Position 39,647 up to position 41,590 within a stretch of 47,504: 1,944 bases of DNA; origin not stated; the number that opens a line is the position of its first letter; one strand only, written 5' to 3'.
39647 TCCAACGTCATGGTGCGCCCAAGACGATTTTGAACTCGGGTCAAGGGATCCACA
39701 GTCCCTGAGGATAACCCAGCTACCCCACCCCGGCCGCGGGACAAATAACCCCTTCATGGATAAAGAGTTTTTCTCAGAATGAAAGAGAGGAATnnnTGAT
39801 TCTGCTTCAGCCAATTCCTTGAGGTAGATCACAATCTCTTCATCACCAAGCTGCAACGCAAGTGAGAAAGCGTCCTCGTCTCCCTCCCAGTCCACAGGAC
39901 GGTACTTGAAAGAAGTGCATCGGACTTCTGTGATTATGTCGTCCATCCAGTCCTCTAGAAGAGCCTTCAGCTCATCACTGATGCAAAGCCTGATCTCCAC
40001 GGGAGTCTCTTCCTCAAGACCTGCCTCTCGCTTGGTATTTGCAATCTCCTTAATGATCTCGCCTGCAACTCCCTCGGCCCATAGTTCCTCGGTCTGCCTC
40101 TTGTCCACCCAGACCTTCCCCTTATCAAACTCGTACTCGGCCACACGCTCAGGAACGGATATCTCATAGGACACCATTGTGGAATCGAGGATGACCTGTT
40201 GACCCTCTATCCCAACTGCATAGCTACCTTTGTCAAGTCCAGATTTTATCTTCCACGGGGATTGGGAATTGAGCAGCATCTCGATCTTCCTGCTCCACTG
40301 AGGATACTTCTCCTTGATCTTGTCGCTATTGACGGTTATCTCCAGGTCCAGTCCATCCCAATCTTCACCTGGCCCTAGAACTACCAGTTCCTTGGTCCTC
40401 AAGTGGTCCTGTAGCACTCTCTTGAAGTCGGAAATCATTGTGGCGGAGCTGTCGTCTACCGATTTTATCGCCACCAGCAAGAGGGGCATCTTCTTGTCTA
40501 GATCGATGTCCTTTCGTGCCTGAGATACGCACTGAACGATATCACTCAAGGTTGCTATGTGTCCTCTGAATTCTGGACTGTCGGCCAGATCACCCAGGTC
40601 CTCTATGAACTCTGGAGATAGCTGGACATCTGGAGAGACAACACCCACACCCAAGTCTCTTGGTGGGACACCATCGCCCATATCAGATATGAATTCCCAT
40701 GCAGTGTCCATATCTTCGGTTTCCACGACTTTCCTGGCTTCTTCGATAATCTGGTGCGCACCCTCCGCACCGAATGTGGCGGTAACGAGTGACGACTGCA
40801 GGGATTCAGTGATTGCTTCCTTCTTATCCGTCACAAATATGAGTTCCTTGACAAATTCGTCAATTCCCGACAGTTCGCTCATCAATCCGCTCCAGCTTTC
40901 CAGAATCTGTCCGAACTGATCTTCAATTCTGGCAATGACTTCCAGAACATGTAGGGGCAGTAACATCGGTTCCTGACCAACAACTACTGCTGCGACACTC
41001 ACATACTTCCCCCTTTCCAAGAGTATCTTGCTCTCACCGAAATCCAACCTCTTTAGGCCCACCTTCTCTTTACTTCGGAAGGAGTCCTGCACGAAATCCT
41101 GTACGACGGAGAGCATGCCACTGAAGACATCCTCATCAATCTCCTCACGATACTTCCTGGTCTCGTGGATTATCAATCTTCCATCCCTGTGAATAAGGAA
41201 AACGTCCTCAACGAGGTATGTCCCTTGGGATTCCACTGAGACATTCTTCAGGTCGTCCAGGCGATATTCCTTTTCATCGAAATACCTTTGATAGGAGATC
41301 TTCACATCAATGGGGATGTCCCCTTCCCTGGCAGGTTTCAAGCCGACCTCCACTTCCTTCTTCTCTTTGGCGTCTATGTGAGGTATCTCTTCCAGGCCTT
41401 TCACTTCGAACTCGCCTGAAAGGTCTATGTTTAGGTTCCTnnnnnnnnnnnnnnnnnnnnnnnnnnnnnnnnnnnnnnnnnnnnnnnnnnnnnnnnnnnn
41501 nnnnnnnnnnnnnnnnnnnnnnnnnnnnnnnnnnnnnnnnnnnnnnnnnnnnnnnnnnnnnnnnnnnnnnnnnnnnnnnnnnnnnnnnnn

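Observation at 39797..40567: C-terminus of the giant protein is a paralog of the IleRS C-terminal domain encoded 3 kb away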

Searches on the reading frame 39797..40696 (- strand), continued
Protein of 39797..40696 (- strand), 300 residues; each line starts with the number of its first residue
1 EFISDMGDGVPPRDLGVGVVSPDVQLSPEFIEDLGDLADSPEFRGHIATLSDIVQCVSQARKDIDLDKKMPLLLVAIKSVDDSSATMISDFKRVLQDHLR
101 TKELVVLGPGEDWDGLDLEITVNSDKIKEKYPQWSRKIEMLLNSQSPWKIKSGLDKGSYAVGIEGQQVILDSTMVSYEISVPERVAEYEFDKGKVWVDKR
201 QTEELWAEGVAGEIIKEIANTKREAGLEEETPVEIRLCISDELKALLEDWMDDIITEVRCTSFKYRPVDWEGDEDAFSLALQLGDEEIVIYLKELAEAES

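Call 77: search_solved_structures(query=A5, max_evalue=0.001, show_alignments=3)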
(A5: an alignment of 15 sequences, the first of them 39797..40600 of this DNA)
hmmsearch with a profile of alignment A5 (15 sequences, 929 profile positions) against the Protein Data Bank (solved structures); distinct sequences matched with E-value up to 0.001: 11.
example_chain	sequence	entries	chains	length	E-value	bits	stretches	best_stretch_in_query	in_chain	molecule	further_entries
8c8u_A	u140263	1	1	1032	1.2e-35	126.1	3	625-896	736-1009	Isoleucine--tRNA ligase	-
8c9d_A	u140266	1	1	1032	3e-35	124.7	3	625-896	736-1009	Isoleucine--tRNA ligase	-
8c8w_A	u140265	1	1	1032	3e-35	124.7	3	625-896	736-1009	Isoleucine--tRNA ligase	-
8c8v_A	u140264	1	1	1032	3.1e-35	124.7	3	625-896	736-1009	Isoleucine--tRNA ligase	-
8wnd_A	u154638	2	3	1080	2.7e-22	81.9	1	666-900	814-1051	isoleucine--tRNA ligase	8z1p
9w01_B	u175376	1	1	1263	4.3e-21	77.9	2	667-889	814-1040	Isoleucine--tRNA ligase, cytoplasmic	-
9wqs_A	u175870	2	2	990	1.6e-12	49.5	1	666-793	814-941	Isoleucine--tRNA ligase, cytoplasmic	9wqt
7d5c_A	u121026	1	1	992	1.7e-12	49.4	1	666-793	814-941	Isoleucine--tRNA ligase, cytoplasmic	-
1ile_A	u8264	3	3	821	1.7e-11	46.2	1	2-54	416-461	ISOLEUCYL-TRNA SYNTHETASE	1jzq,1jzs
7wrs_B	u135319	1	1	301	0.00017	22.9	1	824-889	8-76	Isoleucyl-tRNA synthetase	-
6ldk_A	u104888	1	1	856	0.00095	20.5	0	6-54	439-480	Isoleucine--tRNA ligase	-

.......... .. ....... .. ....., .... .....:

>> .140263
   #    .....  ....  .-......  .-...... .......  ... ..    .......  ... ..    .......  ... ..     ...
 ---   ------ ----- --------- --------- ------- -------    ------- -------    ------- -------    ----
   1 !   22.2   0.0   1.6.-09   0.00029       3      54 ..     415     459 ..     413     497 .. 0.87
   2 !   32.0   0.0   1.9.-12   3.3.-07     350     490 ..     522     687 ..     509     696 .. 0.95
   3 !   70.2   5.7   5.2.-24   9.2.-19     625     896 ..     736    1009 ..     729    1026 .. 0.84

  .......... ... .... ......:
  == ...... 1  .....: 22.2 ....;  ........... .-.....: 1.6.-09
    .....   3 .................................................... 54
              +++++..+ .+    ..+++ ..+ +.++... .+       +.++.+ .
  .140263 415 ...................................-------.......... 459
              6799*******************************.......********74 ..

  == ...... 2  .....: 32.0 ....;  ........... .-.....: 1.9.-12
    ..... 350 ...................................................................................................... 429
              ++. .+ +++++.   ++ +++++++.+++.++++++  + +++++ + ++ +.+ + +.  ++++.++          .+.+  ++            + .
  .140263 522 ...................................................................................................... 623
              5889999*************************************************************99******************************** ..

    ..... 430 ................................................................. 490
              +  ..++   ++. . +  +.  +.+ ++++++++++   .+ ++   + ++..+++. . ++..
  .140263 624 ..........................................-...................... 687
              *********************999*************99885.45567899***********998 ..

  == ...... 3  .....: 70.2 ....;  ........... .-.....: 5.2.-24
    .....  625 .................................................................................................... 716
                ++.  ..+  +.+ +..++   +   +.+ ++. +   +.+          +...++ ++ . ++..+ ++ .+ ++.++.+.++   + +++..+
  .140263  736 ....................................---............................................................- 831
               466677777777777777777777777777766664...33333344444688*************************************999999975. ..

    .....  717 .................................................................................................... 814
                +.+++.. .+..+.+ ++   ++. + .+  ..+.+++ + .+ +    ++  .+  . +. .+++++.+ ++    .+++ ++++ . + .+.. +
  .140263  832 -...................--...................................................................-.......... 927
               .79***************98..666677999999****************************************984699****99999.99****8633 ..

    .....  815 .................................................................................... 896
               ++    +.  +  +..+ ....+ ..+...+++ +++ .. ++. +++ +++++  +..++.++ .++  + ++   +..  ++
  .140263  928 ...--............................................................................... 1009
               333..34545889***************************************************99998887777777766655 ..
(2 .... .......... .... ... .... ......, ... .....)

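Call 83: list_cluster_members(proteins=[P0003, P0006, P0007, P0012, P0013, P0034, P0068, P0025, P0086, P0089])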
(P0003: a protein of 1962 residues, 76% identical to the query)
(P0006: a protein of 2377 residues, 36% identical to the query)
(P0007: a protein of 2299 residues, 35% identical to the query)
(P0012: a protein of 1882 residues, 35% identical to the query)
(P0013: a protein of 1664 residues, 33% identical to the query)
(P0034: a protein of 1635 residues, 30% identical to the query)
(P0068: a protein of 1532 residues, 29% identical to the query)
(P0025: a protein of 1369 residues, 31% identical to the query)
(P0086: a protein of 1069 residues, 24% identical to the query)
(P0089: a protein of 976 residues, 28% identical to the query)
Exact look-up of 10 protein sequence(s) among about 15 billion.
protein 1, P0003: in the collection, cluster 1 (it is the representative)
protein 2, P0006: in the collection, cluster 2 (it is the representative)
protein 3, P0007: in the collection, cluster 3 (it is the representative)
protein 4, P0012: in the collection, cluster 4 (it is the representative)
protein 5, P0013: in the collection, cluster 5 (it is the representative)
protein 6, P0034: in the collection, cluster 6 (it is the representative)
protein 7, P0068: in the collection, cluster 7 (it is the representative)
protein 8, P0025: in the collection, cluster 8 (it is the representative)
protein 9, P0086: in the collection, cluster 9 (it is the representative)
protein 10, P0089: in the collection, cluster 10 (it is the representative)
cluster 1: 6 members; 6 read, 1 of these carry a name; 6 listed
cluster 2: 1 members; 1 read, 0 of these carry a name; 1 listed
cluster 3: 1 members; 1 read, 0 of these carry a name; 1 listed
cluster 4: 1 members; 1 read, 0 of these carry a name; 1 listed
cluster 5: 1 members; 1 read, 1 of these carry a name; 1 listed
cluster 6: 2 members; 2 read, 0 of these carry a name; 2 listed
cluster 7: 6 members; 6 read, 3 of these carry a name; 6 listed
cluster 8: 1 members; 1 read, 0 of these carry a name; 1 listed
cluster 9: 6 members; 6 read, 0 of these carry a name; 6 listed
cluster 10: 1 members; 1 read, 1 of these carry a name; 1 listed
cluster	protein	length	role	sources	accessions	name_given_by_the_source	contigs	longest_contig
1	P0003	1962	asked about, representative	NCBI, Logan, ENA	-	-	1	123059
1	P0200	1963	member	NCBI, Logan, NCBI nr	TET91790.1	MAG: hypothetical protein E3J35_01250 [Methanomassiliicoccales archaeon]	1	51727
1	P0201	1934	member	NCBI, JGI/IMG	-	-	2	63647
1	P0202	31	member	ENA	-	-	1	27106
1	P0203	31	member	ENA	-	-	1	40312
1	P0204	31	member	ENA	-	-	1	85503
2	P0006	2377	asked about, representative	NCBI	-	-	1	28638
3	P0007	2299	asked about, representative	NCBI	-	-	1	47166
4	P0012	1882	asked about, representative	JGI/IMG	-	-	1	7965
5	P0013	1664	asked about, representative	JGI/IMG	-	hypothetical protein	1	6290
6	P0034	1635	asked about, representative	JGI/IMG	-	-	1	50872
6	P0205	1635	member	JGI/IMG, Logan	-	-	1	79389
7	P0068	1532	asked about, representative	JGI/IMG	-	hypothetical protein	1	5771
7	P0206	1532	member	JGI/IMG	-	hypothetical protein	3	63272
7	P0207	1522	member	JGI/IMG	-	hypothetical protein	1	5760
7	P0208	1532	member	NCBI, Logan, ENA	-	-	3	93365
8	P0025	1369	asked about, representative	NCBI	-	-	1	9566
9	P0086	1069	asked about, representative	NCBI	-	-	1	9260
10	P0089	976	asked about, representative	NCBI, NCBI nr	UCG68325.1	MAG: hypothetical protein JSV09_10955 [Thermoplasmata archaeon]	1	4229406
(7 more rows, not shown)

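Call 84: find_encoding_contigs(protein=P0068, flank=8000, max_places=2)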
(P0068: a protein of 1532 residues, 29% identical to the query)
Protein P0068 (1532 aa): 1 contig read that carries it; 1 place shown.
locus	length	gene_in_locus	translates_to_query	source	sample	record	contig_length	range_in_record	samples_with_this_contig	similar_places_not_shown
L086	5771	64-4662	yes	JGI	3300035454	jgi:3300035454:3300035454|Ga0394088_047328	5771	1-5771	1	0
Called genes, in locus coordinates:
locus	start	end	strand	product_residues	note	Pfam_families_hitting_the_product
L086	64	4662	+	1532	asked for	PF07705:CARDB (faint), PF19302:DUF5915 (weak)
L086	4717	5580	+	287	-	PF00025:Arf, PF00071:Ras, PF08477:Roc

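Call 85: find_encoding_contigs(protein=P0034, flank=8000, max_places=2)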
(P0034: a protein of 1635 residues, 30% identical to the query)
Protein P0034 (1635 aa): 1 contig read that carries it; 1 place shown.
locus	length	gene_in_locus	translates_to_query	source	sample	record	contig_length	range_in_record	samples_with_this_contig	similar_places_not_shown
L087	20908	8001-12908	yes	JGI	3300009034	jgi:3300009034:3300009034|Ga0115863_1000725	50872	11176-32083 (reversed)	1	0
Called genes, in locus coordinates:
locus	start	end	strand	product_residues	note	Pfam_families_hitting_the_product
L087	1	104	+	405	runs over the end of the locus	PF04282:DUF438, PF01814:Hemerythrin, PF08448:PAS_4 (weak), PF13596:PAS_10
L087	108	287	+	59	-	PF00301:Rubredoxin, PF21349:RUBY_RBDX (faint)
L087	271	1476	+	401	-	PF00753:Lactamase_B, PF19583:ODP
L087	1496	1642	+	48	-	-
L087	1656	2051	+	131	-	PF01880:Desulfoferrodox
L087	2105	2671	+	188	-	PF14512:TM1586_NiRdase (faint), PF00881:Nitroreductase (weak)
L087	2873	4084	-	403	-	PF01494:FAD_binding_3, PF03486:HI0933_like (weak), PF07992:Pyr_redox_2 (weak), PF00890:FAD_binding_2 (faint), PF01266:DAO (faint), PF04820:Trp_halogenase (faint), PF12831:FAD_oxidored, PF22578:GGR_cat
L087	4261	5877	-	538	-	PF23545:Zn_ribbon_HMPTM, PF04055:Radical_SAM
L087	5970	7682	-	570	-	-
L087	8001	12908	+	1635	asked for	-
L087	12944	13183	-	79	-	PF01910:Thiamine_BP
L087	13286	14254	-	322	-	PF00583:Acetyltransf_1 (weak), PF13527:Acetyltransf_9, PF18014:Acetyltransf_18 (weak)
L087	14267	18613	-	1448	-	PF01546:Peptidase_M20 (weak), PF04389:Peptidase_M28, PF16656:Pur_ac_phosph_N (weak), PF22352:K319L-like_PKD (faint), PF18911:PKD_4, PF00801:PKD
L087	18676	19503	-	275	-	PF14697:Fer4_21 (weak), PF00037:Fer4 (weak), PF13237:Fer4_10 (weak), PF12838:Fer4_7, PF13183:Fer4_8 (weak), PF13187:Fer4_9 (weak), PF13484:Fer4_16 (weak), PF13187:Fer4_9, +11 more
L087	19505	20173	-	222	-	PF01058:Oxidored_q6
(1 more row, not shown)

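Call 86: find_encoding_contigs(protein=P0079, flank=6000, max_places=2)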
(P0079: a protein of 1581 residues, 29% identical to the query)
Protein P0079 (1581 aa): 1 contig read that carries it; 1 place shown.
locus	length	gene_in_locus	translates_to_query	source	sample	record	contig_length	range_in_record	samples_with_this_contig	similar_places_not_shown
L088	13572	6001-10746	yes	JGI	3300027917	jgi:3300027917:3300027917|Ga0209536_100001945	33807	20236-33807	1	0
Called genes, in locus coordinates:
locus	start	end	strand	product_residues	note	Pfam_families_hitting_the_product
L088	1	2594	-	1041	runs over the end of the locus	PF13191:AAA_16, PF13428:TPR_14 (faint), PF14938:SNAP (faint), PF00515:TPR_1 (faint), PF07719:TPR_2 (faint), PF13424:TPR_12, PF17874:TPR_MalT, PF13424:TPR_12, +9 more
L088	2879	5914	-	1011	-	PF13191:AAA_16, PF13424:TPR_12, PF13424:TPR_12, PF17874:TPR_MalT (weak), PF13424:TPR_12, PF13424:TPR_12, PF13424:TPR_12, PF13424:TPR_12, +16 more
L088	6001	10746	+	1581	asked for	PF07705:CARDB (faint), PF19302:DUF5915 (weak)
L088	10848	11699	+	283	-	PF00025:Arf, PF00071:Ras, PF08477:Roc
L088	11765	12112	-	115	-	-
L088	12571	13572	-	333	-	?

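Call 87: find_encoding_contigs(protein=P0031, flank=6000, max_places=2)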
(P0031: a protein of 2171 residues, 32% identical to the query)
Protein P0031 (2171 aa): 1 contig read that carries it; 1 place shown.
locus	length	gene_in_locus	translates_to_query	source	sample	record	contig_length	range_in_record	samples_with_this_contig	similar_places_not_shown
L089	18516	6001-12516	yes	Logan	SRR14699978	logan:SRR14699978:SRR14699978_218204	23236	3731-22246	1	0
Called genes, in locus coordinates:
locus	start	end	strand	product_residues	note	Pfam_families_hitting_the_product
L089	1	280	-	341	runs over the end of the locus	PF00174:Oxidored_molyb, PF13301:DUF4079 (weak)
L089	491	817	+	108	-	PF04014:MazE_antitoxin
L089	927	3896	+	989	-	PF03176:MMPL, PF12349:Sterol-sensing (weak), PF03176:MMPL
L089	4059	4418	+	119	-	PF01918:Alba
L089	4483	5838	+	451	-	PF08245:Mur_ligase_M, PF02875:Mur_ligase_C, PF27239:FOL3_C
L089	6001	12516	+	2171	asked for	PF26403:DUF8101 (faint), PF07705:CARDB (faint), PF19302:DUF5915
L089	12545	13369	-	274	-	PF12838:Fer4_7 (faint)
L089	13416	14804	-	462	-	PF01368:DHH, PF02272:DHHA1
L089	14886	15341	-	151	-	PF08069:Ribosomal_S13_N, PF00312:Ribosomal_S15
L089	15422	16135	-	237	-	-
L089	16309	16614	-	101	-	PF01910:Thiamine_BP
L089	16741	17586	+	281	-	PF00809:Pterin_bind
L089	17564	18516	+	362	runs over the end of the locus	PF02778:tRNA_int_endo_N, PF12928:tRNA_int_end_N2 (faint), PF01974:tRNA_int_endo, PF02778:tRNA_int_endo_N, PF01974:tRNA_int_endo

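Call 88: find_encoding_contigs(protein=P0208, flank=6000, max_places=2)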
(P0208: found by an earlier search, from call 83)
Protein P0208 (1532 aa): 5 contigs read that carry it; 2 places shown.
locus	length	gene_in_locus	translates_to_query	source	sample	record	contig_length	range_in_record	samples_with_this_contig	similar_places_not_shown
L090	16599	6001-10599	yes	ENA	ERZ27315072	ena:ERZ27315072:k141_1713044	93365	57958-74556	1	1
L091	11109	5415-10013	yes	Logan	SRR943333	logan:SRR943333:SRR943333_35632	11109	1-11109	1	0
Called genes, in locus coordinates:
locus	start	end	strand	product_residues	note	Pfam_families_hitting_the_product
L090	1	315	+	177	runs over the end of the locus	PF09536:DUF2378 (weak)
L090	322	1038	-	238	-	PF02633:Creatininase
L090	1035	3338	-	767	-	PF13191:AAA_16 (faint), PF17874:TPR_MalT (faint), PF13176:TPR_7 (faint), PF00515:TPR_1 (faint), PF07719:TPR_2 (faint), PF13181:TPR_8 (faint), PF13374:TPR_10 (faint), PF13424:TPR_12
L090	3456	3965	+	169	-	PF07790:Pilin_N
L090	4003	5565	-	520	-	PF00149:Metallophos, PF04042:DNA_pol_E_B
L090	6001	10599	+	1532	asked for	PF07705:CARDB (faint), PF19302:DUF5915 (weak)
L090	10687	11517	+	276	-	PF00025:Arf (weak), PF00071:Ras, PF08477:Roc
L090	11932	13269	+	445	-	PF02881:SRP54_N, PF00448:SRP54, PF01656:CbiA (faint), PF02978:SRP_SPB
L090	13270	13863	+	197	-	PF04013:Methyltrn_RNA_2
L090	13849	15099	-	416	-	PF01979:Amidohydro_1, PF07969:Amidohydro_3 (faint)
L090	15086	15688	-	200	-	PF01871:AMMECR1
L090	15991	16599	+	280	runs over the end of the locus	-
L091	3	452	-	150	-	?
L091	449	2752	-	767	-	PF13191:AAA_16 (faint), PF17874:TPR_MalT (faint), PF13176:TPR_7 (faint), PF00515:TPR_1 (faint), PF07719:TPR_2 (faint), PF13181:TPR_8 (faint), PF13374:TPR_10 (faint), PF13424:TPR_12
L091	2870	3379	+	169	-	PF07790:Pilin_N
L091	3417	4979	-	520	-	PF00149:Metallophos, PF04042:DNA_pol_E_B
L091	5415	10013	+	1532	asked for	PF07705:CARDB (faint), PF19302:DUF5915 (weak)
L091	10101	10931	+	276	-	PF00025:Arf (weak), PF00071:Ras, PF08477:Roc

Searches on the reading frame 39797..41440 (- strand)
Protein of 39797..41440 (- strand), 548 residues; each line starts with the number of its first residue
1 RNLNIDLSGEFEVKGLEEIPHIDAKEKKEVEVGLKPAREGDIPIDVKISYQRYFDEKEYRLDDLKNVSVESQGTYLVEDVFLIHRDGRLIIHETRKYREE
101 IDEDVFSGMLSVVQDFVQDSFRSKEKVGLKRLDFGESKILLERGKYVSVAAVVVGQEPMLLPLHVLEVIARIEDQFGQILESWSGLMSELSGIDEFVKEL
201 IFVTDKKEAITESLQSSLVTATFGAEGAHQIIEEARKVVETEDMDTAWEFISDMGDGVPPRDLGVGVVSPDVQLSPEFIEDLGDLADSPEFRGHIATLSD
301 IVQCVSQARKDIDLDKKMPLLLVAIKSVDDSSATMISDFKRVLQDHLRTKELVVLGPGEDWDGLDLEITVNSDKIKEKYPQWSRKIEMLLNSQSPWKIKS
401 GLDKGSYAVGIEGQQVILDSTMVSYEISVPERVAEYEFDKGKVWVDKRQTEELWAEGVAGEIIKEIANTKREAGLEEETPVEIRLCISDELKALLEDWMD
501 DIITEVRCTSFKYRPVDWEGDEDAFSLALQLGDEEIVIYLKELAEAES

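Call 35: find_homologous_proteins(query=A3, max_evalue=0.00001)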
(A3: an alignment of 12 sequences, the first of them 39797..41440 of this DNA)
Query A3 (12 sequences) (548 aa, profile of the alignment): 49 proteins with E <= 0.00001 among 8000 candidates.
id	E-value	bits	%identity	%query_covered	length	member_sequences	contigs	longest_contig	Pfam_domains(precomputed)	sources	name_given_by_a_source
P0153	1.1e-295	1000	38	98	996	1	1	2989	PF19302.5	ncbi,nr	ncbi:MAG TPA: DUF5915 domain-containing protein, partial [Thermoplasmata archaeon]|nr:DUF5915 domain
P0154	2.5e-230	784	49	46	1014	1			PF07705.18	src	-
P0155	1.6e-226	771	51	46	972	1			PF07705.18,PF22544.3,PF19302.5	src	-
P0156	1.6e-215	735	34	80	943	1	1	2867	-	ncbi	ncbi:MAG: hypothetical protein ACE5I4_08640, partial [Thermoplasmata archaeon]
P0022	1.1e-212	726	37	99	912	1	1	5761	-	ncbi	ncbi:MAG: hypothetical protein ACE5IO_02645, partial [Thermoplasmata archaeon]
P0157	1.8e-201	689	90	100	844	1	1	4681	PF19302.5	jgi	jgi:hypothetical protein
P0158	1.6e-199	682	69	100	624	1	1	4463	PF19302.5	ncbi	ncbi:MAG: DUF5915 domain-containing protein, partial [Thermoplasmata archaeon]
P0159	3.5e-197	674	35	91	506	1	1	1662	PF19302.5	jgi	-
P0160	5.9e-197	674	68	100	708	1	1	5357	PF07705.18,PF19302.5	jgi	jgi:hypothetical protein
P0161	1.9e-195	669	37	90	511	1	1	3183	PF19302.5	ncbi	ncbi:MAG: DUF5915 domain-containing protein, partial [Candidatus Thermoplasmatota archaeon]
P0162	6.4e-181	621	56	36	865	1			PF07705.18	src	-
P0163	7.7e-126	439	50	46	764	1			PF07705.18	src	-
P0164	5.3e-125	436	47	46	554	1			-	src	-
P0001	5.4e-121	423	77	71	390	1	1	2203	PF19302.5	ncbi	ncbi:MAG: DUF5915 domain-containing protein, partial [Thermoplasmata archaeon]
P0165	1.9e-112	395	69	63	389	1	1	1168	-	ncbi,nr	ncbi:MAG: hypothetical protein KAW09_07820, partial [Thermoplasmata archaeon]|nr:hypothetical protei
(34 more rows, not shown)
